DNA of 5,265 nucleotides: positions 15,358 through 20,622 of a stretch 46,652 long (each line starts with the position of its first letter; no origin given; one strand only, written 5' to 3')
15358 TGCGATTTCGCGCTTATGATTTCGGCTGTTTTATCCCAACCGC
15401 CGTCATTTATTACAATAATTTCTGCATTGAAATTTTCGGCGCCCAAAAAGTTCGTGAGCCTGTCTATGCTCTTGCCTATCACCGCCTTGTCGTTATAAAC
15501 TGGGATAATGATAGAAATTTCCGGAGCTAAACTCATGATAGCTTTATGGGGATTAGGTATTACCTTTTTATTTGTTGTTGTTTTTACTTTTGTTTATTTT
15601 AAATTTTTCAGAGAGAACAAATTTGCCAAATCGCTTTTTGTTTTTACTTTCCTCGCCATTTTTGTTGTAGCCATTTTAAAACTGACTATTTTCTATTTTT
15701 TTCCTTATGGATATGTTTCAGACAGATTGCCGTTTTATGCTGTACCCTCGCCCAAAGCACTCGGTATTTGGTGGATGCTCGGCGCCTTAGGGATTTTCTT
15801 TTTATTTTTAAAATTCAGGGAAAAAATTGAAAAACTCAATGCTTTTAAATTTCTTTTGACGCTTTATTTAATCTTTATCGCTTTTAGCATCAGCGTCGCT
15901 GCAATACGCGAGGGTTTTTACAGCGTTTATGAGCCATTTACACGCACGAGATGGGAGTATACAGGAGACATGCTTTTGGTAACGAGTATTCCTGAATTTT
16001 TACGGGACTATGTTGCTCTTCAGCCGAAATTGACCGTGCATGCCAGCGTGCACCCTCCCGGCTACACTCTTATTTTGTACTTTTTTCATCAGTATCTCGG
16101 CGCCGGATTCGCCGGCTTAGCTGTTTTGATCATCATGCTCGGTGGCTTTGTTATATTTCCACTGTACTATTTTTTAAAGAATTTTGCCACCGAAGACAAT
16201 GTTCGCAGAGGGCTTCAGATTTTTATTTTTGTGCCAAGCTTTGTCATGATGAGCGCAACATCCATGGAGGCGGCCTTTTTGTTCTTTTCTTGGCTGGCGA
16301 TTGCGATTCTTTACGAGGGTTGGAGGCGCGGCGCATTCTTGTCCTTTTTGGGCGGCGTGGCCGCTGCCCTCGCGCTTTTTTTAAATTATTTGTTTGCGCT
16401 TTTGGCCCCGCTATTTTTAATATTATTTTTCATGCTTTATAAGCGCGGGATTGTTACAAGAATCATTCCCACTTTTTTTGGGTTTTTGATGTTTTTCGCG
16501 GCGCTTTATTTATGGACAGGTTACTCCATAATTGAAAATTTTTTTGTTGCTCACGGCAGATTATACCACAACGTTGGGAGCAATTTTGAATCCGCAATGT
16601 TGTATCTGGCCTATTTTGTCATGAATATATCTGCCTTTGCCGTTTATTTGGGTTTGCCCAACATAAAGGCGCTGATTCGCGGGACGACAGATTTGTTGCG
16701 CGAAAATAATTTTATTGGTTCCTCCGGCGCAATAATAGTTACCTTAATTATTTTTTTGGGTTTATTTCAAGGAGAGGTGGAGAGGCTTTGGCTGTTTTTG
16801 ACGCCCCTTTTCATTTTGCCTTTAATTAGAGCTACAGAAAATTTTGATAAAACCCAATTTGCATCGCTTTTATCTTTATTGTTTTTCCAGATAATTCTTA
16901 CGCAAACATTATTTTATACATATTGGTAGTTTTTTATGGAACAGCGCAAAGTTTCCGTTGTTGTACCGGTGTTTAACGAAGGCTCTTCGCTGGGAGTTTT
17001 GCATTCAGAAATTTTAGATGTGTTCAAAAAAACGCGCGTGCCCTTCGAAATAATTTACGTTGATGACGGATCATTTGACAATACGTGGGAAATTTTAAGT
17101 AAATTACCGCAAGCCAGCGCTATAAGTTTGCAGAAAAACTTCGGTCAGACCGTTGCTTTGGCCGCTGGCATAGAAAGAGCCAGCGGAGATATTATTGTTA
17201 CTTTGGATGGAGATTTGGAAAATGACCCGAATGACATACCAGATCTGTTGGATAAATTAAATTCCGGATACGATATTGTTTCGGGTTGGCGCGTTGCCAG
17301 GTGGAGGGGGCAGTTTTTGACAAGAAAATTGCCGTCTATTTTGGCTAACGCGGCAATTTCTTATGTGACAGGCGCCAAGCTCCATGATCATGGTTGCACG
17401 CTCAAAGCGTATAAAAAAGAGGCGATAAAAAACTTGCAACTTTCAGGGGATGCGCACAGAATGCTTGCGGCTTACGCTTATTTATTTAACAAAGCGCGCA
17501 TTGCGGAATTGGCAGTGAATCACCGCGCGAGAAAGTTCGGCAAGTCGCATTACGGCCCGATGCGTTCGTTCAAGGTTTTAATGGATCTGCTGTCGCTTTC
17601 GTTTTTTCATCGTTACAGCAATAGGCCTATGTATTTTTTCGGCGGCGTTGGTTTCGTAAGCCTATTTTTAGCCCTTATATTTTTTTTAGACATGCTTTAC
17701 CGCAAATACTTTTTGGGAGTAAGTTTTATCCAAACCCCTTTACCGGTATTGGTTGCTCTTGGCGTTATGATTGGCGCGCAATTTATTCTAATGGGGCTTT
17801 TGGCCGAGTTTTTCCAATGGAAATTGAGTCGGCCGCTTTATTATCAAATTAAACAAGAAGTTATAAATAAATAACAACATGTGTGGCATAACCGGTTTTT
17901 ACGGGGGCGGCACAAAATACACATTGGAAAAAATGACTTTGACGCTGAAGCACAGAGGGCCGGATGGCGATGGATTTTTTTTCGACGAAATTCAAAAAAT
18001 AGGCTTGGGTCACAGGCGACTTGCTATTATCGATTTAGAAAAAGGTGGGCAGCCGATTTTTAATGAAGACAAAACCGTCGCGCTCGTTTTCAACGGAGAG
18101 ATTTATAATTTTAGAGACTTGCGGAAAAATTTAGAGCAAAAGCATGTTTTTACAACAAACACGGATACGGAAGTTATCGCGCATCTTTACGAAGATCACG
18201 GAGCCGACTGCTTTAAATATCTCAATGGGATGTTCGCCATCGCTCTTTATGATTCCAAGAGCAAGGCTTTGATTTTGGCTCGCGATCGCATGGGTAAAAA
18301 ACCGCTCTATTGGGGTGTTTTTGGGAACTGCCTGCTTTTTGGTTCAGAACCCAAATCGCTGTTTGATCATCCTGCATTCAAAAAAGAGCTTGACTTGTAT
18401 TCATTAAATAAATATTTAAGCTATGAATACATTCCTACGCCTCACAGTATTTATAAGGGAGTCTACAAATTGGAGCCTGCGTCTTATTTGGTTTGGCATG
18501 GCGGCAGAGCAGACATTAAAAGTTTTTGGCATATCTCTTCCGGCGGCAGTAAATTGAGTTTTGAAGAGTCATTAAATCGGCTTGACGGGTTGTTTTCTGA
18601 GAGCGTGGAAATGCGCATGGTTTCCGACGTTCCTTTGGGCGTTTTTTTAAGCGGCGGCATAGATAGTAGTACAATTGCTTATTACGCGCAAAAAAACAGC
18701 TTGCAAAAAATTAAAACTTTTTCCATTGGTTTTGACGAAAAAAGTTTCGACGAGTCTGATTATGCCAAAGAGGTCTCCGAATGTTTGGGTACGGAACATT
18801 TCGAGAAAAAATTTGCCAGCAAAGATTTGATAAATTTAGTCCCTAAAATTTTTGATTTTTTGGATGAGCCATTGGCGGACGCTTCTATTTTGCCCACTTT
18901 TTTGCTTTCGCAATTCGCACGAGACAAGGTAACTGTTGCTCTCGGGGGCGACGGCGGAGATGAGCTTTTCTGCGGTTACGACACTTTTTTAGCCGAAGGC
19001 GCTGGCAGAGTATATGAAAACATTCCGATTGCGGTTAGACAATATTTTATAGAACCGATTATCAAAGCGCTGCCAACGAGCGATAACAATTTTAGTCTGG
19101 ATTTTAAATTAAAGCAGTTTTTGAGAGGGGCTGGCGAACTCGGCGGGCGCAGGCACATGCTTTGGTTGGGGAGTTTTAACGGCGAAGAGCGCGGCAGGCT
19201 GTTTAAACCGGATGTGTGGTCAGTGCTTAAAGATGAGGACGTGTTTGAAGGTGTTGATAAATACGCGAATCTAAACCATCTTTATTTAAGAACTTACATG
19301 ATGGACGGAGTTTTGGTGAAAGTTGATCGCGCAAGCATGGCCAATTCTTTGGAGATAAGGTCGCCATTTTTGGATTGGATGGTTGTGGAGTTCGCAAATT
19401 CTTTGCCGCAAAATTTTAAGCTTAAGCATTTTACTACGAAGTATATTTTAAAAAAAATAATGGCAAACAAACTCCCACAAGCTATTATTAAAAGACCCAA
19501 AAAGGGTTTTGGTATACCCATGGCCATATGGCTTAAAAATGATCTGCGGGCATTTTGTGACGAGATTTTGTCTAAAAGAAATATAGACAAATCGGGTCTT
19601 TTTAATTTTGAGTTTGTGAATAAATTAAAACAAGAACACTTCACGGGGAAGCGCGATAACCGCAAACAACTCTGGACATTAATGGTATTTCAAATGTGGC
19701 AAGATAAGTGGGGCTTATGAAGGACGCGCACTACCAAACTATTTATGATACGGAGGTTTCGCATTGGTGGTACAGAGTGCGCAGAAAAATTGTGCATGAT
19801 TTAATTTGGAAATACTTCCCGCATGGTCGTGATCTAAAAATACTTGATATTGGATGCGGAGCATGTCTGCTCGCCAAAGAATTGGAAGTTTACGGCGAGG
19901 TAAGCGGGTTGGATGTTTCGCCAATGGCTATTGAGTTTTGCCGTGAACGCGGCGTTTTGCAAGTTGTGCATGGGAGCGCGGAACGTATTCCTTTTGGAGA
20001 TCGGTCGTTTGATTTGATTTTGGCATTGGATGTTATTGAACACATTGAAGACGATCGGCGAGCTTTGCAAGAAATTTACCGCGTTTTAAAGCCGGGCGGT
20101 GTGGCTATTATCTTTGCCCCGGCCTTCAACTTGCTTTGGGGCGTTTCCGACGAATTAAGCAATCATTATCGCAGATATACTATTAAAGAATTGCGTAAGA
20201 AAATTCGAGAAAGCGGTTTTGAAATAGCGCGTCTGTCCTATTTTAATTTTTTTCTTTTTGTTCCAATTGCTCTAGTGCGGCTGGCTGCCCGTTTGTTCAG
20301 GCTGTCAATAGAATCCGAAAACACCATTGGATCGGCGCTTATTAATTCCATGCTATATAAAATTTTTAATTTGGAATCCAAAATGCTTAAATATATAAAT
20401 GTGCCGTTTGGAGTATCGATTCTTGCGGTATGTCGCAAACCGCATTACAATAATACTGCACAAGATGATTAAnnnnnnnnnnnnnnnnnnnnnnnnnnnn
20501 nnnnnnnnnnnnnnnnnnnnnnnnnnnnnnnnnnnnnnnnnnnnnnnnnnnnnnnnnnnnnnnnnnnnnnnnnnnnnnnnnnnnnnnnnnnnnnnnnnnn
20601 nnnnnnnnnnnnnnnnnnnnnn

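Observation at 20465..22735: DPPR-synthase-like UbiA enzyme + HAD phosphatase + SDR: a lipid-linked pentofuranose (ribo/arabinofuranose) donor module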

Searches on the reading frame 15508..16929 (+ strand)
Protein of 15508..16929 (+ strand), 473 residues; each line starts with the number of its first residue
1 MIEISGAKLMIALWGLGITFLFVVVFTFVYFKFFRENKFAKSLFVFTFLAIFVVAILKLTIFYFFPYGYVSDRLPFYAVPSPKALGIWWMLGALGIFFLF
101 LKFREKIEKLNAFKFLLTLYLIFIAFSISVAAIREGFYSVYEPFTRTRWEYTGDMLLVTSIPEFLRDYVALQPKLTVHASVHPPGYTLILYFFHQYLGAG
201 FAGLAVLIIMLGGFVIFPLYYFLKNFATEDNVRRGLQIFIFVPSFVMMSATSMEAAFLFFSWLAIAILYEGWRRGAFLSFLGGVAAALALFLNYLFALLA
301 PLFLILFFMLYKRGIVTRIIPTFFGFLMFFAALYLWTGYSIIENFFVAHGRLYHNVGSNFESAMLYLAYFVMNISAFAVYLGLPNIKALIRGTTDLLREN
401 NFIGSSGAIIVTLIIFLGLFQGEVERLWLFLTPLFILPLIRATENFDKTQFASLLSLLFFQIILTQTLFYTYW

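Call 7: search_protein_families(library=pfam, proteins=[window:15508-16929:+], max_evalue=0.001)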
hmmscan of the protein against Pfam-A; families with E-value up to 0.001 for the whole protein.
window:15508-16929:+ (473 aa): 0 families

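Call 58: search_protein_families(library=pfam, proteins=[window:15508-16929:+], max_evalue=1)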
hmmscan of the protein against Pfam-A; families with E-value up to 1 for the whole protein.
window:15508-16929:+ (473 aa): 0 families

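Call 71: search_protein_families(library=ncbifam, proteins=[window:15508-16929:+], max_evalue=0.1)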
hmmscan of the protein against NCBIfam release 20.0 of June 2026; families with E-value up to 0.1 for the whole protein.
window:15508-16929:+ (473 aa): 0 families

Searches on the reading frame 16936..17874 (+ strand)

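Call 8: search_protein_families(library=pfam, proteins=[window:16936-17874:+], max_evalue=0.001)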
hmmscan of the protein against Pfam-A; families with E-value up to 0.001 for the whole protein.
window:16936-17874:+ (312 aa): 3 families
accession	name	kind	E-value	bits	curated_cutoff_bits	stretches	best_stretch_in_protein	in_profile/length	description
PF00535.33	Glycos_transf_2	-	1.2e-29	103.8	23.3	1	7-166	1-166/168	Glycosyl transferase family 2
PF13641.12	Glyco_tranf_2_3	-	0.00044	20.8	27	1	4-118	2-122/230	Glycosyltransferase like family 2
PF10111.15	Glyco_tranf_2_2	-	0.00074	19.5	27.3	0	24-94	17-92/276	Glycosyltransferase like family 2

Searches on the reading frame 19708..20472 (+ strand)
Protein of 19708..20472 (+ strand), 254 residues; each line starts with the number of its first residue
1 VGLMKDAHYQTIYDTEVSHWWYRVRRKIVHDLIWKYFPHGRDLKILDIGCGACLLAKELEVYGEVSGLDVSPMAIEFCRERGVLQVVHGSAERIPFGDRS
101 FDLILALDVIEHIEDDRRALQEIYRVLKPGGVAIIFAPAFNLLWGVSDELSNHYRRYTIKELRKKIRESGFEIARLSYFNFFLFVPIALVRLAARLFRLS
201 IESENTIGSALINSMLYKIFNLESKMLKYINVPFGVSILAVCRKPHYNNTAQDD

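Call 4: search_protein_families(library=pfam, proteins=[window:19708-20472:+], max_evalue=0.01)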
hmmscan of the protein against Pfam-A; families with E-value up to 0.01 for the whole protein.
window:19708-20472:+ (254 aa): 11 families
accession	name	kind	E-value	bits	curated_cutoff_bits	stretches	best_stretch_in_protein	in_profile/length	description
PF08241.18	Methyltransf_11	-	2.2e-25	89.5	21.2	1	46-135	1-95/95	Methyltransferase domain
PF13649.12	Methyltransf_25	-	1.6e-20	74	27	1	45-131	1-97/97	Methyltransferase domain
PF13847.12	Methyltransf_31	-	3.3e-16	59.7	27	1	42-139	4-113/145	Methyltransferase domain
PF08242.18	Methyltransf_12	-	2e-15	57.7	30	1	46-132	1-97/98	Methyltransferase domain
PF13489.12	Methyltransf_23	-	5.1e-15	56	27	1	29-174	9-162/164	Methyltransferase domain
PF01209.24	Ubie_methyltran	-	1.4e-11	44.6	20.1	1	33-135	39-151/233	ubiE/COQ5 methyltransferase family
PF05148.21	Methyltransf_8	-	2.5e-08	34.5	27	1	9-135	44-156/219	Hypothetical methyltransferase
PF03141.22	Methyltransf_29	-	7.6e-07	28.5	23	1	44-141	120-223/506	Putative S-adenosyl-L-methionine-dependent methyltransferase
PF07021.18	MetW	-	7.7e-07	29.4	21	1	33-141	7-113/193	Methionine biosynthesis protein MetW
PF05401.17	NodS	-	0.0057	16.9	24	1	42-137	43-145/201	Nodulation protein S (NodS)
PF05175.20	MTS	-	0.0091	16.1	23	0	34-81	24-74/170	Methyltransferase small domain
